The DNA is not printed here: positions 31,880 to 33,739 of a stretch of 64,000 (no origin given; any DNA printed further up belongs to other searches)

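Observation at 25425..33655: Five copies of a serine-recombinase 3' end (TTCGAA core) bracket defence cargo like cassettes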

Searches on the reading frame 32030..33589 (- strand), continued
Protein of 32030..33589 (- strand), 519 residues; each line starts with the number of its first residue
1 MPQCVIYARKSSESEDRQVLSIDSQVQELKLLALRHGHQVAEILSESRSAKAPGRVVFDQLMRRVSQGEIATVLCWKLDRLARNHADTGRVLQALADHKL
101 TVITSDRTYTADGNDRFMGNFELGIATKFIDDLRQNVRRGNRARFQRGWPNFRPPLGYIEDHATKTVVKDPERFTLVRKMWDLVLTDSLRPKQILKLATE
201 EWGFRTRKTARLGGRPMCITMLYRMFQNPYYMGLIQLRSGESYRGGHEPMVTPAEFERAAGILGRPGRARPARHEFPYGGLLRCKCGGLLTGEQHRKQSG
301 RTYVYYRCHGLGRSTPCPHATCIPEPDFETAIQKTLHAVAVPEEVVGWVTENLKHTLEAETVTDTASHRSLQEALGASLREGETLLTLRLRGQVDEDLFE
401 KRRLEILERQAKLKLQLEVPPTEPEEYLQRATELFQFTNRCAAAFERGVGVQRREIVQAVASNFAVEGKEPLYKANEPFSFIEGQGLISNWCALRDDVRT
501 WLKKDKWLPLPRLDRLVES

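Call 51: search_protein_families(library=padloc, proteins=[L057:8439-9824:+, L057:9839-10774:-, L059:11717-14071:-, L069:2471-2860:-, L069:3045-3560:-, L086:4269-6014:-, L070:12364-13779:-, L070:13789-14598:-, L001:12618-13373:+, L001:13820-17602:+], max_evalue=0.001)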
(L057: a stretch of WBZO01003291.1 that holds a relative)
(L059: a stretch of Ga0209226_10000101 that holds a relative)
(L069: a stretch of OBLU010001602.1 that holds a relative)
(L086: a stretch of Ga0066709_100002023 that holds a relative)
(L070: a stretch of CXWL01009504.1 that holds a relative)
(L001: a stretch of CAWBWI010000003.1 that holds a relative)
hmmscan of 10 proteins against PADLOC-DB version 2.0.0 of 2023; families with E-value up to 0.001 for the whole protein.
L057:8439-9824:+ (461 aa): 24 families
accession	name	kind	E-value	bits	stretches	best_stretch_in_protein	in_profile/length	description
PDLC02304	AbiEii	-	7e-46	155.3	1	1-277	1-258/260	AbiEii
PDLC02317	AbiEii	-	6.8e-45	151.7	2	1-226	1-225/396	AbiEii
PDLC02323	AbiEii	-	1.1e-20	72.3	1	1-218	1-197/248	AbiEii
PDLC02294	AbiEii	-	2.2e-15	55.2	1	18-221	19-201/260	AbiEii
PDLC02305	AbiEii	-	4.4e-14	50.4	1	30-200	31-188/306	AbiEii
PDLC02318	AbiEii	-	1.5e-11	42.2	1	15-199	18-180/280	AbiEii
PDLC02330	AbiEii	-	3.1e-09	34.9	1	161-213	117-169/219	AbiEii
PDLC02303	AbiEii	-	7.5e-09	33.4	1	3-199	2-178/249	AbiEii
PDLC02321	AbiEii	-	1.7e-08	32.5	1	21-199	22-211/296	AbiEii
PDLC02288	AbiEii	-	1.7e-08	31.7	1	15-277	25-273/294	AbiEii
PDLC02292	AbiEii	-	2e-08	32.4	1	7-122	14-117/283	AbiEii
PDLC02293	AbiEii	-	2.6e-08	31.7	1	22-202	21-190/270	AbiEii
PDLC02306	AbiEii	-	7.5e-08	30.3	1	30-223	27-225/280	AbiEii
PDLC02313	AbiEii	-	7.6e-08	30.2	1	20-202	21-188/254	AbiEii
PDLC02297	AbiEii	-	1.1e-07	29.6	1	4-191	5-194/307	AbiEii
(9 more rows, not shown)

L057:9839-10774:- (311 aa): 0 families

L059:11717-14071:- (784 aa): 0 families

L069:2471-2860:- (129 aa): 0 families

L069:3045-3560:- (171 aa): 2 families
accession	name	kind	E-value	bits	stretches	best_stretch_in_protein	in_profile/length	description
PDLC04163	HEC-09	-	0.00013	19.7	0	9-59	5-60/203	-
PDLC01154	NYN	-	0.00067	17.1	0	9-167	149-303/310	"LabA-like protein, NYN family nuclease"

L086:4269-6014:- (581 aa): 3 families
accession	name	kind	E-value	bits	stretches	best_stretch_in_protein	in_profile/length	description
PDLC02204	MzaB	-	1.2e-22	78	1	65-353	1-294/500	-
PDLC03419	REase_II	-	3.9e-05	20.2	1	87-137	21-72/695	Type II restriction enzyme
PDLC03485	REase_II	-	0.00064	16.3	0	95-151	31-84/611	Type II restriction enzyme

L070:12364-13779:- (471 aa): 34 families (the best 25 are shown)
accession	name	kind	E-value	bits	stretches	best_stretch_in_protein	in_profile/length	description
PDLC02317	AbiEii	-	6.9e-133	441.4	1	1-392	1-392/396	AbiEii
PDLC02304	AbiEii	-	1.8e-66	222.7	1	1-271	1-255/260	AbiEii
PDLC02323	AbiEii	-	9.1e-23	79.1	1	1-219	1-202/248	AbiEii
PDLC02321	AbiEii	-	9.8e-21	72.7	2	18-70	19-69/296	AbiEii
PDLC02289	AbiEii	-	2.8e-19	67.7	1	10-201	21-216/309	AbiEii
PDLC02294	AbiEii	-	1.3e-18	65.8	1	1-207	1-193/260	AbiEii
PDLC02318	AbiEii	-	1.6e-18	65.1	1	16-202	15-186/280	AbiEii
PDLC02292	AbiEii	-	9e-18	63.1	1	10-221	17-224/283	AbiEii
PDLC02306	AbiEii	-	9.9e-16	56.2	1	27-272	24-276/280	AbiEii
PDLC02288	AbiEii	-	1.2e-15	55.2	1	4-276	14-275/294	AbiEii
PDLC02291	AbiEii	-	1.4e-15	55.4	1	6-266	22-259/310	AbiEii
PDLC02297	AbiEii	-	3.6e-15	54.1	1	3-188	4-194/307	AbiEii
PDLC02305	AbiEii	-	6.6e-15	53.1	2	154-205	145-196/306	AbiEii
PDLC02303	AbiEii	-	5.3e-14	50.3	1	3-203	2-185/249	AbiEii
PDLC02296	AbiEii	-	1.3e-13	48.8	1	14-225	17-218/282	AbiEii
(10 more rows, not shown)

L070:13789-14598:- (269 aa): 25 families
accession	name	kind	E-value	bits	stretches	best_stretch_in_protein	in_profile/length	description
PDLC02271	AbiEi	-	7.8e-67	223.2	1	13-264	10-257/263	AbiEi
PDLC02267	AbiEi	-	4e-53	178.4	1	25-267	18-243/252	AbiEi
PDLC02276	AbiEi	-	1.6e-27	94.6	1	41-242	33-227/270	AbiEi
PDLC02266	AbiEi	-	3.9e-19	67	1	25-269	15-255/258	AbiEi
PDLC02269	AbiEi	-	3.7e-18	63.8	1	37-225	21-195/251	AbiEi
PDLC02270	AbiEi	-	2.7e-17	60.7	1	34-264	19-253/265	AbiEi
PDLC02282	AbiEi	-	1e-15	55.8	1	25-269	15-257/260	AbiEi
PDLC02287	AbiEi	-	1.5e-15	55.5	1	36-226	20-196/253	AbiEi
PDLC02275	AbiEi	-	3.3e-13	48.1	1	47-208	27-172/184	AbiEi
PDLC02265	AbiEi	-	6.7e-12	43.6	1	47-209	31-185/198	AbiEi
PDLC02225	AbiEi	-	2.5e-11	41.7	1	48-209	35-182/198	AbiEi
PDLC02241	AbiEi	-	2.9e-10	38.3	1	26-171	13-145/199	AbiEi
PDLC02283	AbiEi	-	1.5e-09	35.8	1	47-209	34-188/201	AbiEi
PDLC02245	AbiEi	-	4.2e-08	31.1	1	84-215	57-187/194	AbiEi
PDLC02254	AbiEi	-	1.2e-07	29.7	1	23-207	8-183/197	AbiEi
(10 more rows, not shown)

L001:12618-13373:+ (251 aa): 0 families

L001:13820-17602:+ (1260 aa): 0 families

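Call 61: search_protein_families(library=pfam, proteins=[L001:18521-18934:-, L001:18975-20042:-, L001:20493-20840:+, L002:18988-19632:+, L002:20139-20846:+, L002:11898-13391:-, L002:13333-14274:-, L002:14277-14783:-, L002:14790-15761:-, L002:15782-16456:-], max_evalue=0.001)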
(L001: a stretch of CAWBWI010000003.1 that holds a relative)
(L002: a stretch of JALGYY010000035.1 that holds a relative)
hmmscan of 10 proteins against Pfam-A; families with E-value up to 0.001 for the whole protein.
L001:18521-18934:- (137 aa): 0 families

L001:18975-20042:- (355 aa): 7 families
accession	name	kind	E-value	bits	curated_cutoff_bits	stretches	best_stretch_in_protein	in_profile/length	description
PF13683.12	rve_3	-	1.4e-15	57.2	26.5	1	266-329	2-61/67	Integrase core domain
PF13551.12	HTH_29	-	9.5e-15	54.9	28.1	1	32-83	12-63/64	Winged helix-turn helix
PF00665.32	rve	-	6.1e-10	39.7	32.6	1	173-277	4-102/102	Integrase core domain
PF13565.12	HTH_32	-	1.6e-08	35.4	33.7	1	48-121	1-73/73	Homeodomain-like domain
PF13518.12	HTH_28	-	1.7e-08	34.8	25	1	34-71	14-51/52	Helix-turn-helix domain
PF13384.12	HTH_23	-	5.8e-06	26.4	24.6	1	34-64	19-49/50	Homeodomain-like domain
PF02954.25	HTH_8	-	0.00039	20.5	22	0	33-51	19-37/42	Bacterial regulatory protein, Fis family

L001:20493-20840:+ (115 aa): 0 families

L002:18988-19632:+ (214 aa): 2 families
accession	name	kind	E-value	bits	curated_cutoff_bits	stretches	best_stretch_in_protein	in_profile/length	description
PF00717.28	Peptidase_S24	-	7.2e-30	103.5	23.3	1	88-204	1-116/116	Peptidase S24-like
PF01726.22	LexA_DNA_bind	-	1.3e-13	51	23.7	1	4-63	2-61/65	LexA DNA binding domain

L002:20139-20846:+ (235 aa): 1 family
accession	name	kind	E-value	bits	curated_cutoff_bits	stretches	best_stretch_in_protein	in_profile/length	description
PF09509.15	Hypoth_Ymh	-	6.4e-26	91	25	1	116-229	2-117/119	Protein of unknown function (Hypoth_ymh)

L002:11898-13391:- (497 aa): 1 family
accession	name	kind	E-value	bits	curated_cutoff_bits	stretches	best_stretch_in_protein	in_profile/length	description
PF18145.6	SAVED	-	3.6e-31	108.8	26.2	1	312-495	10-190/190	SMODS-associated and fused to various effectors sensor domain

L002:13333-14274:- (313 aa): 4 families
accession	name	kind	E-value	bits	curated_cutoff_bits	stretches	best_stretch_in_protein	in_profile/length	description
PF00004.35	AAA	-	6.2e-20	72.4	21.2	1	75-219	1-127/131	ATPase family associated with various cellular activities (AAA)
PF05729.18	NACHT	-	2.7e-06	27.8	26.7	1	75-211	3-136/167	NACHT domain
PF13401.12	AAA_22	-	4.3e-06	27.5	27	1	72-170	5-101/130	AAA domain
PF13191.12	AAA_16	-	9.6e-05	23.4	32.6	1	66-114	18-57/167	AAA ATPase domain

L002:14277-14783:- (168 aa): 1 family
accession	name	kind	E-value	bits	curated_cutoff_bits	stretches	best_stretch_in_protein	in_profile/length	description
PF18138.6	bacHORMA_1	-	9.4e-46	156.2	35.6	1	1-166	1-169/169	Bacterial HORMA domain family 1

L002:14790-15761:- (323 aa): 2 families
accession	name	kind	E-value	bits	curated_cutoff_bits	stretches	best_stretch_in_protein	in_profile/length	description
PF18144.7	SMODS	-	5.5e-07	30.4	26.5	1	11-140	7-135/164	Second Messenger Oligonucleotide or Dinucleotide Synthetase domain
PF01909.29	NTP_transf_2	-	7.3e-05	23.5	21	0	39-94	3-57/93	Nucleotidyltransferase domain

L002:15782-16456:- (224 aa): 2 families
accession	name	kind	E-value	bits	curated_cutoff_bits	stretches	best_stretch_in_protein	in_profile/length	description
PF00717.28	Peptidase_S24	-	3.2e-23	82.1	23.3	1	92-209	1-116/116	Peptidase S24-like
PF01726.22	LexA_DNA_bind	-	2e-05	24.7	23.7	1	12-70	3-60/65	LexA DNA binding domain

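Call 77: search_dna_similar(query=window:32030-33589:-, collection=plasmids, mode=protein, max_evalue=1e-30, max_rows=15)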
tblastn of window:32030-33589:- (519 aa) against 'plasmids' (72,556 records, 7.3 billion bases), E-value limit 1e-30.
No match.

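Call 78: search_dna_similar(query=window:32030-33589:-, collection=phages, mode=protein, max_evalue=1e-30, max_rows=15)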
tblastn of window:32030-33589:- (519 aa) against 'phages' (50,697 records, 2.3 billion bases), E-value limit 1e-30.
No match.

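Call 79: search_solved_structures(query=window:32030-33589:-, max_evalue=0.001)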
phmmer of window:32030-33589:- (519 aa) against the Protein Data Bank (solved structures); distinct sequences matched with E-value up to 0.001: 5.
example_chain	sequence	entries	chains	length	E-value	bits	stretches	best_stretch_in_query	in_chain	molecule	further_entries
3guv_A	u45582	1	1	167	1.9e-06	29.9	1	6-138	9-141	Site-specific recombinase, resolvase family protein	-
3g13_A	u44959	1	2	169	1.5e-05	27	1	5-148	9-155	Putative conjugative transposon recombinase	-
3bvp_A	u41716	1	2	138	2.7e-05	26.2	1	4-107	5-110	TP901-1 Integrase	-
9dxh_A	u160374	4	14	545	0.00032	22.6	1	42-244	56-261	Resolvase homolog YokA | Site-specific recombinase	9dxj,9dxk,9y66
9dxd_A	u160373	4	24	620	0.00044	22.2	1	42-246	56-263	Resolvase homolog YokA,SPbeta prophage-derived uncharacterized protein YotN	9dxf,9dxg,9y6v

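Call 80: search_protein_families(library=ncbifam, proteins=[window:32030-33589:-], max_evalue=0.001)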
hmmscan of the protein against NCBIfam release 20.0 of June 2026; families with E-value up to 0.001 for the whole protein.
window:32030-33589:- (519 aa): 6 families
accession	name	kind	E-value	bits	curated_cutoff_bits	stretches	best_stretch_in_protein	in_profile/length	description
NF041201.1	recomb_XisF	equivalog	2.4e-28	99.3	375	1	6-340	3-357/465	fdxN element excision recombinase XisF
NF047343.1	SCCmet_CcrB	equivalog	3.2e-11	42.6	900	1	5-238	10-239/542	cassette chromosome recombinase CcrB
NF047344.1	SCCmet_CcrA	equivalog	1.3e-09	37.7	700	1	1-208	1-204/442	cassette chromosome recombinase CcrA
NF049883.1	resolv_YneB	equivalog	5.3e-09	35.8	175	1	3-107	1-103/211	YneB family resolvase-like protein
NF033518.0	transpos_IS607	equivalog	8.4e-09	35.2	110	1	3-106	55-155/187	IS607 family transposase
NF047347.1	SCCmet_CcrC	equivalog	7.7e-08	31.3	900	1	5-417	6-449/558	cassette chromosome recombinase CcrC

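Call 90: search_protein_families(library=pfam, proteins=[L049:2191-3027:-, L049:2963-4234:-, L049:4280-4915:-, L049:5436-5987:-, L049:6313-7245:-, L049:7646-8479:+, L049:8979-9587:+, L049:9911-11512:+, L049:457-1263:+, L049:8-472:+], max_evalue=0.001)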
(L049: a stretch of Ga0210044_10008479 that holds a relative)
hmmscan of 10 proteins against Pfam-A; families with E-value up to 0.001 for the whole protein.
L049:2191-3027:- (278 aa): 1 family
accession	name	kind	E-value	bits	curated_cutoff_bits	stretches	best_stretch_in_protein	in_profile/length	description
PF18928.5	DUF5677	-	1.7e-27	97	27.1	1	64-218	8-164/166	Family of unknown function (DUF5677)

L049:2963-4234:- (423 aa): 1 family
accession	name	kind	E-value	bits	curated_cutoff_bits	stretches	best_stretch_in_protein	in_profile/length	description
PF02810.21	SEC-C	-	1.7e-07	31.4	20.4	1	405-423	1-19/19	SEC-C motif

L049:4280-4915:- (211 aa): 2 families
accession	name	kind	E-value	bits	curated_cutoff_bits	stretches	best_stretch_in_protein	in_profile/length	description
PF00717.28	Peptidase_S24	-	6.4e-17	61.8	23.3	1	76-203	1-116/116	Peptidase S24-like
PF01726.22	LexA_DNA_bind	-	0.00012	22.2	23.7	1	5-54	8-60/65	LexA DNA binding domain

L049:5436-5987:- (183 aa): 0 families

L049:6313-7245:- (310 aa): 1 family
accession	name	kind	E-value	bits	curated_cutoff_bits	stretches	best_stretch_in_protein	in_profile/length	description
PF00565.23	SNase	-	1.1e-28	100.2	21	1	115-222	1-107/107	Staphylococcal nuclease homologue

L049:7646-8479:+ (277 aa): 0 families

L049:8979-9587:+ (202 aa): 1 family
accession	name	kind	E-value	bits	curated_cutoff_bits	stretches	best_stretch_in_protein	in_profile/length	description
PF04492.19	Phage_rep_O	-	1.8e-07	32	28.7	1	8-90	8-89/95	Bacteriophage replication protein O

L049:9911-11512:+ (533 aa): 3 families
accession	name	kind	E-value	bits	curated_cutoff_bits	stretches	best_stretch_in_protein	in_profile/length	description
PF00239.26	Resolvase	-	1.5e-20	74.2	23.3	1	31-174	2-143/145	Resolvase, N terminal domain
PF07508.19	Recombinase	-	1.2e-11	45.2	21.1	1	198-289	2-100/102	Recombinase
PF13408.12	Zn_ribbon_recom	-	6.3e-10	39.7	25.3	1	303-362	2-53/58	Recombinase zinc beta ribbon domain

L049:457-1263:+ (268 aa): 1 family
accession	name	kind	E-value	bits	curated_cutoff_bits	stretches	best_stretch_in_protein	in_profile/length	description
PF07685.20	GATase_3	-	8.6e-39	133.6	27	1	9-219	1-195/196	CobB/CobQ-like glutamine amidotransferase domain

L049:8-472:+ (154 aa): 1 family
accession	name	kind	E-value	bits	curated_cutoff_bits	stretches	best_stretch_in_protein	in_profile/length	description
PF08353.15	MurT_C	-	1.4e-36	125.3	25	1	23-134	1-110/110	MurT ligase C-terminal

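Call 97: find_related_loci(query=A1, collection=viral_contigs, flank=10000)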
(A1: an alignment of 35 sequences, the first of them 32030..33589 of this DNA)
Query A1 (519 aa) in viral_contigs; peptide patterns used: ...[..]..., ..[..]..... (x = any residue, [..] = any of these).
102 stretches matched a pattern; 8 encode a relative of the query (tblastn E <= 1e-3); 8 distinct loci.
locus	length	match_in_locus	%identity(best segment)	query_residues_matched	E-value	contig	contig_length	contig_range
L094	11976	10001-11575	35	1-483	2e-97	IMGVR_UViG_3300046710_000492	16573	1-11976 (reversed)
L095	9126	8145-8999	24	75-324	8e-9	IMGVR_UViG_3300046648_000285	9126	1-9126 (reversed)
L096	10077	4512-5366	23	75-324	2e-7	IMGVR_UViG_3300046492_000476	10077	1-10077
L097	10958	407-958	22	3-183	4e-7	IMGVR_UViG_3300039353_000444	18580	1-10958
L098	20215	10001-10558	22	1-183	9e-7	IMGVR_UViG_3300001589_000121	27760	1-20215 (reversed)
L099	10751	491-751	28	1-87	9e-5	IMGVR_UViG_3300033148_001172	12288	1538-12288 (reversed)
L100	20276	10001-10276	26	21-109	9e-5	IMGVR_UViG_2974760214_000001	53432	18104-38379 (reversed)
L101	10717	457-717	28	1-87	9e-5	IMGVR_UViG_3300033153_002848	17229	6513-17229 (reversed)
